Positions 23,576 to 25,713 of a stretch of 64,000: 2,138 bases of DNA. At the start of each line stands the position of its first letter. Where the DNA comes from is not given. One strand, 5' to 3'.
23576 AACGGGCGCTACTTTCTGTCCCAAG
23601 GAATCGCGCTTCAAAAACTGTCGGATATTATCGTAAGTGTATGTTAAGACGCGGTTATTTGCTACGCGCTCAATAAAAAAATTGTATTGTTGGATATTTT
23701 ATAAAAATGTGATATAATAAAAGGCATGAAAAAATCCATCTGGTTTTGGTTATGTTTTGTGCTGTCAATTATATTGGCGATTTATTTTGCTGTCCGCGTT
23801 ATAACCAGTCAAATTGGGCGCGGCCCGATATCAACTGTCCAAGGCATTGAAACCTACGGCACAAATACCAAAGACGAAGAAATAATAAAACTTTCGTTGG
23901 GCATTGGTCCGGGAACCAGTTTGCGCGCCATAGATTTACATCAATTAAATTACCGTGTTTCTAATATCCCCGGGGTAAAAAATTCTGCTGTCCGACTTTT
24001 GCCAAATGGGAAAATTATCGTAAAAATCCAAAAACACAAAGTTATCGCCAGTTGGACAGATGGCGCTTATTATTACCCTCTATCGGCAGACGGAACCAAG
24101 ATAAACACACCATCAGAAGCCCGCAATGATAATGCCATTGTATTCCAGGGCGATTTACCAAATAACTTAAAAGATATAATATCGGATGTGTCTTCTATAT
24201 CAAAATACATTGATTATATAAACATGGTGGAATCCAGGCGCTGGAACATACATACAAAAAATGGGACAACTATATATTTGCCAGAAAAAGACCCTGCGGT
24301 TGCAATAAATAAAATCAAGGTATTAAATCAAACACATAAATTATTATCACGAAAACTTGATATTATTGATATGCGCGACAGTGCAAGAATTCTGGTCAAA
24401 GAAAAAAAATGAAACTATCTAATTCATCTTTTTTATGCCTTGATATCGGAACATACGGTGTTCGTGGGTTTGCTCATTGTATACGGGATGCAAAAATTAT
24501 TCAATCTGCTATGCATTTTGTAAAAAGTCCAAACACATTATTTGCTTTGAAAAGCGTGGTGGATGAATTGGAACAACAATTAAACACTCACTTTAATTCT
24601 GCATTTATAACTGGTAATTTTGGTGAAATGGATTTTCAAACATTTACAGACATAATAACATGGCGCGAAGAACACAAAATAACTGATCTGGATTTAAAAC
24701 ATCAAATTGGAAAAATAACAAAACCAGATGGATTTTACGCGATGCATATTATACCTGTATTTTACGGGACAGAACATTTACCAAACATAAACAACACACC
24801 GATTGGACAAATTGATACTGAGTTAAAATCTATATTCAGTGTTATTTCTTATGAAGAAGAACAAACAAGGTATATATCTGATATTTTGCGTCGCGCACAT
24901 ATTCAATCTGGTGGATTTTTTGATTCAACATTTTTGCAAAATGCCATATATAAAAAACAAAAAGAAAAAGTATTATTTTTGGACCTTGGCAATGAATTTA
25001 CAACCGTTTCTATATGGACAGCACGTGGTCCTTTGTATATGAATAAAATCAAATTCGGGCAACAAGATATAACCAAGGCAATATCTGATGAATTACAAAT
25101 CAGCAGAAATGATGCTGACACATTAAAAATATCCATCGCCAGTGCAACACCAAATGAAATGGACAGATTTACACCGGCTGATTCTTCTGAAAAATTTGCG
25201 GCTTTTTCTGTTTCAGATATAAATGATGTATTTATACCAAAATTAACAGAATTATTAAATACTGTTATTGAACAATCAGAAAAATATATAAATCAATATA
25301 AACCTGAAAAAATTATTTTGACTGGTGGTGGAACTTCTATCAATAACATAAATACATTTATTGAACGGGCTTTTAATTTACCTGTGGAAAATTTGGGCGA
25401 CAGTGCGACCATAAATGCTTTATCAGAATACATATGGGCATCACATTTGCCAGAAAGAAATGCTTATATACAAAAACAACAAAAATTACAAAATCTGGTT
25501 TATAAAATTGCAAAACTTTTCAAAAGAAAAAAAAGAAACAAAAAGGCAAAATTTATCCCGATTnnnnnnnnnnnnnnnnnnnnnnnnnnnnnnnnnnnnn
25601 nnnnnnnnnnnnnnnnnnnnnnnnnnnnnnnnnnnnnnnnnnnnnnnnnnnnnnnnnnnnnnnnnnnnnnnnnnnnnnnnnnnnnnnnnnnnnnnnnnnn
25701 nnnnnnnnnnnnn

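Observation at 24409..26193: In-frame FtsA-Rpe fusion within a truncated dcw cluster, with no ftsZ downstream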

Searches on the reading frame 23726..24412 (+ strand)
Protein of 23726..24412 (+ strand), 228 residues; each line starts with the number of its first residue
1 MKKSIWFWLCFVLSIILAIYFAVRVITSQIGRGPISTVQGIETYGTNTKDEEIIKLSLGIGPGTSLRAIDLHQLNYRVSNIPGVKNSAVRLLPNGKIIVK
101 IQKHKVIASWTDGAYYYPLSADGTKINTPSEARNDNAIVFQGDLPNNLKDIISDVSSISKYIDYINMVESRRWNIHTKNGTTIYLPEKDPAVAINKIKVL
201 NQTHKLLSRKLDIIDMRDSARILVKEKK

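Call 3: search_protein_families(library=pfam, proteins=[window:23726-24412:+], max_evalue=0.01)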
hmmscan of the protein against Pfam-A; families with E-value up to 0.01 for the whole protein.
window:23726-24412:+ (228 aa): 2 families
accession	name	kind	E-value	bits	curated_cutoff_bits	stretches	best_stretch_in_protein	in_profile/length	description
PF03799.20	FtsQ_DivIB_C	-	4.7e-10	40.8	21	1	108-217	1-114/114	Cell division protein FtsQ/DivIB, C-terminal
PF08478.15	POTRA_1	-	0.0098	16.6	23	0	46-103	12-68/69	POTRA domain, FtsQ-type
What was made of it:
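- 23726..24412 (+): ftsQ (228 aa). Its TGA stop overlaps the ATG of the fusion gene (ATGA), which suggests translational coupling. Pfam FtsQ_DivIB_C 4.7e-10 (call 3).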

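Call 4: search_protein_families(library=ncbifam, proteins=[window:23726-24412:+], max_evalue=0.01)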
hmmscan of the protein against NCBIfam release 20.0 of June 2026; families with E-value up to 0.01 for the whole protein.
window:23726-24412:+ (228 aa): 1 family
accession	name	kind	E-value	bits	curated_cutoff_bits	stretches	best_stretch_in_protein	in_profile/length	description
NF004039.0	PRK05529.1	equivalog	0.0033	16.6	353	1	25-128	50-153/255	cell division protein FtsQ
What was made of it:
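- No FGGY, ROK or hexokinase family hit at E <= 0.01 (calls 3, 4).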

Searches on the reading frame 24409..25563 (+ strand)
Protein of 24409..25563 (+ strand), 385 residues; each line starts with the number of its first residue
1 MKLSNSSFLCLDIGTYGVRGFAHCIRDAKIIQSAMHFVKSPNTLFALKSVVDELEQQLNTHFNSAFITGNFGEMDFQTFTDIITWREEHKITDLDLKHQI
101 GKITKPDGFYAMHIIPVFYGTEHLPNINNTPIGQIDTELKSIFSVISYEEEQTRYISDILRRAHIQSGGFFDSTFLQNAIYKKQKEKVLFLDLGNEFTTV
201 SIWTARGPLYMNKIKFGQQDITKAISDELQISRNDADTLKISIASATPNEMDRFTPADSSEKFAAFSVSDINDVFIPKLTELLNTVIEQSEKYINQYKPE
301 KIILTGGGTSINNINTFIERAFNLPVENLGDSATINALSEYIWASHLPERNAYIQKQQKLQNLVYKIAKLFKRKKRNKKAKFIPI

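Call 27: search_solved_structures(query=window:24409-25563:+, max_evalue=0.01, show_alignments=2)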
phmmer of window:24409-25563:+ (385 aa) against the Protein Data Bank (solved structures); distinct sequences matched with E-value up to 0.01: 5.
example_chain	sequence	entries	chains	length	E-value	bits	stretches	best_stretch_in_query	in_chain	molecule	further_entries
7q6g_A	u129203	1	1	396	9.4e-09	37.9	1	47-344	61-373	Cell division protein FtsA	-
7q6f_A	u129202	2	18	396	3.1e-07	32.9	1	47-343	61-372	Cell division protein FtsA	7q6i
7q6d_A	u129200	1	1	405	1.3e-06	30.8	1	48-342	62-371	Cell division protein FtsA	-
1e4f_T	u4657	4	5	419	0.00017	23.9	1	31-327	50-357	CELL DIVISION PROTEIN FTSA | CELL DIVISION PROTEIN FTSA, PUTATIVE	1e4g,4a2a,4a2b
2ych_A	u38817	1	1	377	0.0009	21.5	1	186-324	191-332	COMPETENCE PROTEIN PILM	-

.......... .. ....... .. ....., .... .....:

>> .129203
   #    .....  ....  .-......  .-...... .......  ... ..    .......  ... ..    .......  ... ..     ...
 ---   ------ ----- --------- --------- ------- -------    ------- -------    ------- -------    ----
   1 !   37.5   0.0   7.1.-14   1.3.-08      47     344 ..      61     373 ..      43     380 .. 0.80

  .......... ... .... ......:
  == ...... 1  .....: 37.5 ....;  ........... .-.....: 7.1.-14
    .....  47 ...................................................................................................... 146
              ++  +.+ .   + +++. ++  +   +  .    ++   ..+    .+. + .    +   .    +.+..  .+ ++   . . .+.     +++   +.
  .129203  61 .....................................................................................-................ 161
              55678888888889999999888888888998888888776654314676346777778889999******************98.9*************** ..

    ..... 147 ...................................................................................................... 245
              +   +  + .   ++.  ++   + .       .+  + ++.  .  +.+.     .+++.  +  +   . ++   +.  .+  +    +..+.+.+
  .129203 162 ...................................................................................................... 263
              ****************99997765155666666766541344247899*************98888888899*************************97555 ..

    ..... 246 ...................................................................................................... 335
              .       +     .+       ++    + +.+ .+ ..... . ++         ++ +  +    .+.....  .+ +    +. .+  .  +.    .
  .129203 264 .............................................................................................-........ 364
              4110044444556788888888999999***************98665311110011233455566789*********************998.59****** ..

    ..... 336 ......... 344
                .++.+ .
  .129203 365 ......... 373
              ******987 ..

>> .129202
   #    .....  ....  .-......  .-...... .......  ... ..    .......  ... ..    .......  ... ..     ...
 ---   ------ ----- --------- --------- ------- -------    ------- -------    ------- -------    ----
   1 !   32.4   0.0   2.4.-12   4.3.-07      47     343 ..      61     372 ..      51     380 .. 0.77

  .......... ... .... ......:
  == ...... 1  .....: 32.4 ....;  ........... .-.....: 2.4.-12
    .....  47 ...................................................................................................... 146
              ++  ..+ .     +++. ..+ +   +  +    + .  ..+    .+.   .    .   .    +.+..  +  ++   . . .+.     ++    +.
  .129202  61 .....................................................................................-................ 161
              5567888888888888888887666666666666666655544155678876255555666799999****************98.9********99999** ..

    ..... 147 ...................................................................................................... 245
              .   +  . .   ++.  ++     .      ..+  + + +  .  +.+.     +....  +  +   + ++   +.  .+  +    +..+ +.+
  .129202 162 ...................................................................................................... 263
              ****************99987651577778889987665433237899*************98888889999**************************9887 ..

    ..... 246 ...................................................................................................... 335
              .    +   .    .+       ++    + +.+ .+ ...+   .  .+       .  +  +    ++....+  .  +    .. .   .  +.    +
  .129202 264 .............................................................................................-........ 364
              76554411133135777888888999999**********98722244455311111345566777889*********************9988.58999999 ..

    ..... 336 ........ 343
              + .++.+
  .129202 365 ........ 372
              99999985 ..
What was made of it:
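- On FtsA (cell division actin homologue): The HMMER alignment to 7Q6G runs without a break through the 1C region, res 47-146 against 61-161 (call 27).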
